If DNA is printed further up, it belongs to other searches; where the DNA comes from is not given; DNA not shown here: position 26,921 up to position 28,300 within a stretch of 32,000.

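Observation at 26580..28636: KwaB/DUF4868-like protein flanked by RNase HI and a 4-TM protein: possible non-canonical Kiwa-like module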

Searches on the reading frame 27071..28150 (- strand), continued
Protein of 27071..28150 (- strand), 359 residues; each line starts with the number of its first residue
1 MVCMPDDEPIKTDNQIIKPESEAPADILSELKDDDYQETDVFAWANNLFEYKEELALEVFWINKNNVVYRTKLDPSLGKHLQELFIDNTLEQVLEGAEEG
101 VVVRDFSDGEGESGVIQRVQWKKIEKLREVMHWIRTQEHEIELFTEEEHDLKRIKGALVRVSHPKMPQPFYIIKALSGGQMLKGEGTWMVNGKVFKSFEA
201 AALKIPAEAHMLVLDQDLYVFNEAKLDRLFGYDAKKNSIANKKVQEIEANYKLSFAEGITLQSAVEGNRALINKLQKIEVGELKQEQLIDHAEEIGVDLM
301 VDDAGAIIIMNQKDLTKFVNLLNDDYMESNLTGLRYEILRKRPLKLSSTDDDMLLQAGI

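Call 29: search_protein_families(library=padloc, alignment_id=A3, max_evalue=0.001)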
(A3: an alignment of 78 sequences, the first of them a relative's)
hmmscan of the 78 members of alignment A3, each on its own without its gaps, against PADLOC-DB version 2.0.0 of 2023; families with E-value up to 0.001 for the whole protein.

A. member 1, L001:5474-5899:+ (141 aa): 0 families

B. families by the number of members that match (of 78 scanned): 80 families (the first 25 are shown)
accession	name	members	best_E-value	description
PDLC04899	PDC-S07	3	6.4e-09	-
PDLC01154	NYN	3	7.3e-08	"LabA-like protein, NYN family nuclease"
PDLC04163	HEC-09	3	6.4e-06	-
PDLC02503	BrxHI|BrxHII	1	3.6e-26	BrxHI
PDLC04135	mad3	1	9.7e-25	mads_3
PDLC02861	DpdF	1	3.5e-22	DpdF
PDLC02870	DpdF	1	3.5e-21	DpdF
PDLC02864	DpdF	1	3.8e-21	DpdF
PDLC02865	DpdF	1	5e-19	DpdF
PDLC02707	PbeA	1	1e-18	PbeA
PDLC03928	PsyrT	1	2.9e-18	-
PDLC03960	SngC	1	3.1e-17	-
PDLC01770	Cas3g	1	3.6e-14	-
PDLC02623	DrmD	1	1.3e-12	DrmD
PDLC02501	BrxHI|BrxHII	1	2.6e-12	BrxHI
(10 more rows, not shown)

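Call 30: search_protein_families(library=padloc, alignment_id=A4, max_evalue=0.001)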
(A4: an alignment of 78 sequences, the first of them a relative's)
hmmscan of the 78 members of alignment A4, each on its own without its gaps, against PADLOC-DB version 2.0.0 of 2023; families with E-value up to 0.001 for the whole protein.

A. member 1, L001:7044-7694:+ (216 aa): 0 families

B. families by the number of members that match (of 78 scanned): 39 families (the first 25 are shown)
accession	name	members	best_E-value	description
PDLC05065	PDC-S68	18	8.2e-25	-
PDLC05064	PDC-S68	18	4.6e-23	-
PDLC01734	typeIV_RecD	18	1.8e-19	RecD_0_IVD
PDLC01148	RecD_like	18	3.3e-17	RecD/Tra ATPase fused to N-terminal HHH domain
PDLC05066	PDC-S68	18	1.3e-15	-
PDLC04476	PDC-M16A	18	2.6e-14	-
PDLC04475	PDC-M16A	18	6.8e-14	-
PDLC04140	mad8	18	2.4e-10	mads_8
PDLC05035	PDC-S53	18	2.9e-10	-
PDLC04474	PDC-M16A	17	4.3e-09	-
PDLC02372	Nhi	16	1.2e-06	-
PDLC04472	PDC-M16A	13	1.7e-08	-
PDLC02350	AbiO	13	8.3e-06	AbiO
PDLC02864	DpdF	11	1.2e-16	DpdF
PDLC02861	DpdF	11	3.3e-16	DpdF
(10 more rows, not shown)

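Call 31: predict_structure(alignment_id=A2)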
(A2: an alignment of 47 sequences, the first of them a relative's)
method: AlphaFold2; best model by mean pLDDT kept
length: 356 residues; sequences in the alignment: 47
mean_pLDDT: 79.4   pTM: 0.74
mean pLDDT of the five models: 79.4, 79.0, 78.5, 76.8, 76.7
residues with pLDDT >= 90: 145; 70-90: 113; 50-70: 62; < 50: 36
segments of 3 or more residues with pLDDT < 50: 1-6, 8-19, 179-183, 196-198, 344-346, 352-356
pLDDT, mean of each block of 10 residues (from residue 1): 46 44 62 90 91 93 88 83 90 92 79 92 93 89 76 94 95 69 50 52 84 94 91 88 93 87 88 85 86 84 91 87 59 58 51 48
secondary structure, 60 per line:
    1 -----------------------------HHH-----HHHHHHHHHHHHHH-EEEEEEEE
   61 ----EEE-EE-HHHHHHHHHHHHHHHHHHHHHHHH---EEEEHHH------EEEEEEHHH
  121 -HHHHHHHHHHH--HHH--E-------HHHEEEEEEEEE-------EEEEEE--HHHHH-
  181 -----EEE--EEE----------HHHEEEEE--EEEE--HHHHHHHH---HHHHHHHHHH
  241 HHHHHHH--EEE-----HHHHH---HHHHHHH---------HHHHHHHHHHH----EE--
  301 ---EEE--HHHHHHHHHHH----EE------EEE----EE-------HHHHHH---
elements in order: H38-51 E53-60 E65-67 H72-95 E99-102 E112-117 H122-132 E151-159 E167-172 H175-179 E186-188 E191-193 E207-211 E214-217 H220-227 H231-247 E250-252 H258-262 H266-272 H282-292 E304-306 H309-319 E332-334 H348-353

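Call 33: search_protein_representatives(protein=window:27071-28141:-)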
Query: 356 residues. Proteins with E-value up to 0.001 (for the whole library): 175; up to 1e-10: 87; up to 1e-30: 31. The best 150 are listed.
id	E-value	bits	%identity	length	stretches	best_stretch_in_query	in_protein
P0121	5.3e-115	400.8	54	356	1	4-351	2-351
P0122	1.5e-114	399.3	55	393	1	15-346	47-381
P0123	4.3e-106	371.5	65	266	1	87-346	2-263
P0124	6.6e-71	255.8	42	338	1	27-342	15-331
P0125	6.4e-69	249.3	41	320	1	34-339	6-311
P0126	9.4e-67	242.2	39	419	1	30-349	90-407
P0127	3.2e-63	230.6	38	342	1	36-342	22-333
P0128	2.3e-54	201.5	32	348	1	9-342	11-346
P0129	3.1e-53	197.8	33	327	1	31-345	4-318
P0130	4.5e-53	197.2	44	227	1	10-226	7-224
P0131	2.3e-52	194.9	33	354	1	19-342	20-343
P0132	7.4e-52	193.2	41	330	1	104-341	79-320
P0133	2.9e-51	191.3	35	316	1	35-340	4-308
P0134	9.6e-51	189.6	62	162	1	191-342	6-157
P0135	2.0e-50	188.5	32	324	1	35-340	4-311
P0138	1.2e-46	176.1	34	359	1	12-341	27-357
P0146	4.0e-36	141.5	28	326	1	33-341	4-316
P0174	3.3e-21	92.5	23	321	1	35-344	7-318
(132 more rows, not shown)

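Call 34: fold_search(model_id=the predicted structure, library=pdb)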
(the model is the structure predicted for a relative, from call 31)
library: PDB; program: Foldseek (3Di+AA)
matches with E <= 10: 147; with E <= 0.001: 6
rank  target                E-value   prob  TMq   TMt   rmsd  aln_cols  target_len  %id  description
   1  9mtn_B                2.2e-11  1.00  0.39  0.46  13.4       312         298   14  Crystal structure of KwaB (released 2025-08-06)
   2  9nyu_A                3.1e-11  1.00  0.42  0.47  13.5       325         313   15  Crystal structure of KwaB dimer (released 2025-08-06)
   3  9mrx_D                4.6e-11  1.00  0.38  0.42  14.2       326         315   12  Cryo-EM structure of KwaA-KwaB complex (released 2025-08-06)
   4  9mtn_K                1.0e-10  1.00  0.34  0.40  13.6       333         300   14  Crystal structure of KwaB (released 2025-08-06)
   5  9mtn_C                1.6e-10  1.00  0.39  0.45  13.7       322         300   13  Crystal structure of KwaB (released 2025-08-06)
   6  9mtn_A                4.8e-10  1.00  0.41  0.46  13.2       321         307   14  Crystal structure of KwaB (released 2025-08-06)
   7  4w9m_C                5.5e-01  0.02  0.11  0.11  23.1       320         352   12  AMPPNP bound Rad50 in complex with dsDNA (released 2015-01-14)
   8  3zkq_A                7.4e-01  0.08  0.10  0.10  10.1        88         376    9  BACE2 XAPERONE COMPLEX (released 2013-05-29)
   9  3zlq_A                1.0e+00  0.07  0.10  0.10   9.7        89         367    9  BACE2 XAPERONE COMPLEX (released 2013-05-01)
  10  3zlq_B                1.0e+00  0.07  0.10  0.10  10.0        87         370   10  BACE2 XAPERONE COMPLEX (released 2013-05-01)
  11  6l9w_D                1.6e+00  0.05  0.08  0.18  11.4        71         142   20  Crystal structure of mouse TIFA (T9E/C36S mutant) (released 2020-04-01)
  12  3qf7_A                1.6e+00  0.01  0.11  0.11  23.4       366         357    9  The Mre11:Rad50 complex forms an ATP dependent molecular clamp in DNA double-strand break repair (released 2011-04-20)
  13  7d5u_A                1.7e+00  0.06  0.10  0.10  10.1        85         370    9  BACE2 xaperone complex with N-{3-[(9S)-7-amino-2,2-difluoro-9-(prop-1-yn-1-yl)-6-oxa-8-azaspiro[3.5]non-7-en-9-yl]-4-f (released 2021-03-31)
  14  7eim_A                2.1e+00  0.01  0.08  0.03  16.7       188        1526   11  Crystal Structure of the Candida Glabrata Glycogen Debranching Enzyme (W470A) in complex with maltopentaose (released 2021-11-10)
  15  4ym4_A                2.2e+00  0.04  0.08  0.18  11.7        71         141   15  Truncated Human TIFA in complex with its Thr9 phosphorylated N-terminal peptide 1-15 (released 2015-10-21)
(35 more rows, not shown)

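Call 35: find_encoding_contigs(protein=P0124, flank=6000, max_places=3)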
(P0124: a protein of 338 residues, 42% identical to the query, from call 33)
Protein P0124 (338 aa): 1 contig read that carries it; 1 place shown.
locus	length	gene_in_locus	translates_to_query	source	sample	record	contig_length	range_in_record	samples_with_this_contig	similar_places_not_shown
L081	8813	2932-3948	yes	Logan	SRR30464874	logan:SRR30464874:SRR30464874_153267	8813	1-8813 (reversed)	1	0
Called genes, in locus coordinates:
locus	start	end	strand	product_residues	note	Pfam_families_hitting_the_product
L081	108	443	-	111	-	-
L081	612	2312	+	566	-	-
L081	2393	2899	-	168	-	-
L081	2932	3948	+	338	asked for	PF16162:KwaB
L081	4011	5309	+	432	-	PF00082:Peptidase_S8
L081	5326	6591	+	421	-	PF00232:Glyco_hydro_1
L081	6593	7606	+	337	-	PF01933:CofD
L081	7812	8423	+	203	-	-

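Call 36: find_encoding_contigs(protein=P0128, flank=5000, max_places=3)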
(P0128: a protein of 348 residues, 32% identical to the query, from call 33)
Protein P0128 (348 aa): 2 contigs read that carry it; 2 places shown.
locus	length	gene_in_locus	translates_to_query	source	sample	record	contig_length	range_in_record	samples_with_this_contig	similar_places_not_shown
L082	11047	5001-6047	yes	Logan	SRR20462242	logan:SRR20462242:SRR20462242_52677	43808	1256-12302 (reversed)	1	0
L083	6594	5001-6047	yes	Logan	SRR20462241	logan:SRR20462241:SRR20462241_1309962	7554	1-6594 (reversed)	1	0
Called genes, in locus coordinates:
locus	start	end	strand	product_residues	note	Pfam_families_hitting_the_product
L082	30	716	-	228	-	PF02195:ParB_N (weak)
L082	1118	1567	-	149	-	PF04480:DUF559 (weak), PF18741:MTES_1575 (weak)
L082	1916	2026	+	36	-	-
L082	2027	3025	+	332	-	PF03837:RecT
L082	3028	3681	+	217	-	PF09588:YqaJ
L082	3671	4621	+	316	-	-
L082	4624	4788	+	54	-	-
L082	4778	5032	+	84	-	PF13384:HTH_23 (weak), PF13518:HTH_28 (weak)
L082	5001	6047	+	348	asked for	-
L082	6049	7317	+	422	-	PF02689:Herpes_Helicase (faint), PF05970:PIF1, PF13086:AAA_11 (faint), PF13245:AAA_19, PF13401:AAA_22, PF13604:AAA_30, PF07728:AAA_5 (weak), PF21530:Pif1_2B_dom (weak)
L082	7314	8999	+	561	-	PF01935:DUF87, PF05872:HerA_C (weak)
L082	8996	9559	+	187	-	PF13563:2_5_RNA_ligase2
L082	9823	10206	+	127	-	-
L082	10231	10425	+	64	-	-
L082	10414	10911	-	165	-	-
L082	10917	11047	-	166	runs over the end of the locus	-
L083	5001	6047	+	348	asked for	-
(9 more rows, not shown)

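Call 37: find_encoding_contigs(protein=P0127, flank=5000, max_places=3)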
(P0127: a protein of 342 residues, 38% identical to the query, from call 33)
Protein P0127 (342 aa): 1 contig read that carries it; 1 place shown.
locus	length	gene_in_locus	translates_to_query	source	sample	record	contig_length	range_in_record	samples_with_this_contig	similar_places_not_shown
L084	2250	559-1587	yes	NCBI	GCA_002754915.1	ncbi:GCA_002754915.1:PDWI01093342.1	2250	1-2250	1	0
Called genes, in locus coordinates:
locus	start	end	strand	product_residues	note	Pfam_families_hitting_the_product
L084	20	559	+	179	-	-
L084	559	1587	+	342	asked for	PF16162:KwaB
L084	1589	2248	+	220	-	?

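Call 38: find_encoding_contigs(protein=P0135, flank=5000, max_places=3)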
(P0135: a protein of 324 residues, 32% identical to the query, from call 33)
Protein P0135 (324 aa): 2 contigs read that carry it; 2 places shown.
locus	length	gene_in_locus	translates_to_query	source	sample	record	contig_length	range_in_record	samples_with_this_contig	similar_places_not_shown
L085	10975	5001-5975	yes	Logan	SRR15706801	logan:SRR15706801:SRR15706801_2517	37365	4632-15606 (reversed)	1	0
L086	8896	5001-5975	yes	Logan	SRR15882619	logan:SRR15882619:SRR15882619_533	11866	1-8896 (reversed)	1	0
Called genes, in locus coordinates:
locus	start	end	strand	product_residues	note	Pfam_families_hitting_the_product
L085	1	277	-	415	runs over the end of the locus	PF01555:N6_N4_Mtase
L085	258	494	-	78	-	-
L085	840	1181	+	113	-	-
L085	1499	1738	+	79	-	-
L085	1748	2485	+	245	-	-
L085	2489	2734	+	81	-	-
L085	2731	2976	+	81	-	-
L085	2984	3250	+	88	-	-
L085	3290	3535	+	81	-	-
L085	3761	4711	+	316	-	PF03837:RecT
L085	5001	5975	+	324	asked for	PF16162:KwaB (weak)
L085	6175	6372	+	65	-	-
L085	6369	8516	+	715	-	PF12705:PDDEXK_1, PF17854:FtsK_alpha, PF01580:FtsK_SpoIIIE, PF01935:DUF87 (faint), PF12846:AAA_10 (faint), PF01580:FtsK_SpoIIIE (weak)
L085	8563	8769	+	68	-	-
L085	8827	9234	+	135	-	-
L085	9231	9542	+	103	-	-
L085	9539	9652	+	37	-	-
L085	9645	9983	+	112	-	-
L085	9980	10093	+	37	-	-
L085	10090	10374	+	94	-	-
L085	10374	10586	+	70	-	-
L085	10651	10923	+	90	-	-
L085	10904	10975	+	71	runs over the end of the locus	-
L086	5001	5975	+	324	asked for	PF16162:KwaB (weak)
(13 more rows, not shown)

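Call 40: search_protein_families(library=phrogs, proteins=[window:27071-28141:-, P0124, P0127, P0128, P0135, P0131, P0146], max_evalue=0.01)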
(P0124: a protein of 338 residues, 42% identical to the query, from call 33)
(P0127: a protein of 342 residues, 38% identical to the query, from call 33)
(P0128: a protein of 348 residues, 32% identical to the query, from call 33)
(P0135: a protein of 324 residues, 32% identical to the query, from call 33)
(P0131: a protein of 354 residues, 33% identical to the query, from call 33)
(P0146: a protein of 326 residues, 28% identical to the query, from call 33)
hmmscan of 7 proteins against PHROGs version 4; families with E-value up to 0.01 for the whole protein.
window:27071-28141:- (356 aa): 1 family
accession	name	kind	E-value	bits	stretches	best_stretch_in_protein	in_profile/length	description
phrog_11123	-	unknown function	0.0076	16.6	0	113-329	90-313/322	-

P0124 (338 aa): 0 families

P0127 (342 aa): 1 family
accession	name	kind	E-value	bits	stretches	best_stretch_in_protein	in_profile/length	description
phrog_3281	-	DNA, RNA and nucleotide metabolism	0.0009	20.6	1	254-293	54-93/107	endonuclease VII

P0128 (348 aa): 1 family
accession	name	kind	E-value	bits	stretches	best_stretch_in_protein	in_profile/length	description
phrog_11123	-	unknown function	5.5e-05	23.6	1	65-333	45-313/322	-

P0135 (324 aa): 0 families

P0131 (354 aa): 1 family
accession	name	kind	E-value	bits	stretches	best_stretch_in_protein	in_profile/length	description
phrog_11123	-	unknown function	3.9e-05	24.1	1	111-329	88-312/322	-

P0146 (326 aa): 0 families

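Call 41: search_dna_similar(query=P0128, collection=phages, mode=protein, max_evalue=0.001, max_rows=25)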
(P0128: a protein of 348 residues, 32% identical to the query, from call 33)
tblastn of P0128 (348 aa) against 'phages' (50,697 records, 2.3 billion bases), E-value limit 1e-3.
No match.

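Call 45: find_related_loci(query=A6, collection=viral_contigs, flank=6000)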
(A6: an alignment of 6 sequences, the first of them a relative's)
Query A6 (348 aa) in viral_contigs; peptide patterns used: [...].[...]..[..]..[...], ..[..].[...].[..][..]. (x = any residue, [..] = any of these).
82 stretches matched a pattern; 9 encode a relative of the query (tblastn E <= 1e-3); 9 distinct loci.
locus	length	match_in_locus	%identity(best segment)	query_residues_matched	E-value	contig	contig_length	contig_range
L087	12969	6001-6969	46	25-346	2e-90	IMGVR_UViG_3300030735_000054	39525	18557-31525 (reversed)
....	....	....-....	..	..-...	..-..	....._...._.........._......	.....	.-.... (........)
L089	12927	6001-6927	32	37-347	3e-52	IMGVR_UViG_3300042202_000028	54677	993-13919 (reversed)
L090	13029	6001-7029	30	7-345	1e-50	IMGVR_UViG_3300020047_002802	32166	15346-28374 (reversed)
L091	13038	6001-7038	31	5-346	7e-48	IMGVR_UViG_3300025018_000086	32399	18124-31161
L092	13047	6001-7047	30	2-346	2e-46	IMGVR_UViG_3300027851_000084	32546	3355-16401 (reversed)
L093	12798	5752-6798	30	2-346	2e-46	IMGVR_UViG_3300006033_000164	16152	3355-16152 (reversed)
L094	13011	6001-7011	28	9-343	7e-32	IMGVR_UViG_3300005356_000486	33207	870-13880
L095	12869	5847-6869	32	3-345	3e-52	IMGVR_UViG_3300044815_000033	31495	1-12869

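Call 48: search_protein_families(library=pfam, proteins=[L087:4339-5202:+, L087:6992-7432:+, L087:7389-9188:+, L090:4936-5709:+, L090:7537-8313:+, L090:9032-10462:+, L091:3247-4845:+, L091:7360-7917:+, L092:2713-4326:+, L092:7059-7580:+], max_evalue=0.001)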
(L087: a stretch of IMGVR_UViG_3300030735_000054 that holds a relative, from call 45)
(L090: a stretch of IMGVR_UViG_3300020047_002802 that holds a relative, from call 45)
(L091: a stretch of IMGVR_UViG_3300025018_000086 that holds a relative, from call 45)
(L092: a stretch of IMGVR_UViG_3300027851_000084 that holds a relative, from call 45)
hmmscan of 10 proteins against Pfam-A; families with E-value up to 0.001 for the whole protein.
L087:4339-5202:+ (287 aa): 1 family
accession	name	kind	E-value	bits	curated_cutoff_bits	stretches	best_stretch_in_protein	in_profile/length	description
PF03837.19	RecT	-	3.6e-35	121.8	24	1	40-240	2-192/198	RecT family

L087:6992-7432:+ (146 aa): 0 families

L087:7389-9188:+ (599 aa): 8 families
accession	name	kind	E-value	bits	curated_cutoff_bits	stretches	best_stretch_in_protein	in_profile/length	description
PF04851.21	ResIII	-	4e-33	115.1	22.5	1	29-179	2-164/164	Type III restriction enzyme, res subunit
PF00271.37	Helicase_C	-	1.6e-16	60.9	23.5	1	264-352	15-108/110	Helicase conserved C-terminal domain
PF18766.7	SWI2_SNF2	-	6.8e-11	42.7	26.7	1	35-228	2-208/221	SWI2/SNF2 ATPase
PF00270.35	DEAD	-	1.8e-09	38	26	1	35-178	4-161/167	DEAD/DEAH box helicase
PF16203.11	ERCC3_RAD25_C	-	2.5e-07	30.7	27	1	237-356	35-154/248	ERCC3/RAD25/XPB C-terminal helicase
PF18024.7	HTH_50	-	1.1e-05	25.4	27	0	445-476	18-49/50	Helix-turn-helix domain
PF13307.12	Helicase_C_2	-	9.6e-05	22.9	25.3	0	266-331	11-86/170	Helicase C-terminal domain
PF00126.33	HTH_1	-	0.00061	20.1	26.6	0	541-568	6-33/60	Bacterial regulatory helix-turn-helix protein, lysR family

L090:4936-5709:+ (257 aa): 5 families
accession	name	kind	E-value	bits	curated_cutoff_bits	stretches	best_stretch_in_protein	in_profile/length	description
PF01978.25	TrmB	-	9.2e-06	25.9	25.6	1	51-88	21-58/68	Sugar-specific transcriptional regulator TrmB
PF13730.12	HTH_36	-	3.6e-05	23.9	25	1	29-80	3-53/55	Helix-turn-helix domain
PF13551.12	HTH_29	-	9.2e-05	22.9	28.1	1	53-92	12-51/64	Winged helix-turn helix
PF01047.28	MarR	-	0.00035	20.8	24.6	0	48-89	15-54/59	MarR family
PF13384.12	HTH_23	-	0.00067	19.8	24.6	0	50-76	16-41/50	Homeodomain-like domain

L090:7537-8313:+ (258 aa): 0 families

L090:9032-10462:+ (476 aa): 1 family
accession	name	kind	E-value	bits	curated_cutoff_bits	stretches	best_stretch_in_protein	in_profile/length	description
PF00535.33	Glycos_transf_2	-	1.2e-10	42.1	23.3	1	5-106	2-96/168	Glycosyl transferase family 2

L091:3247-4845:+ (532 aa): 0 families

L091:7360-7917:+ (185 aa): 0 families

L092:2713-4326:+ (537 aa): 0 families

L092:7059-7580:+ (173 aa): 0 families
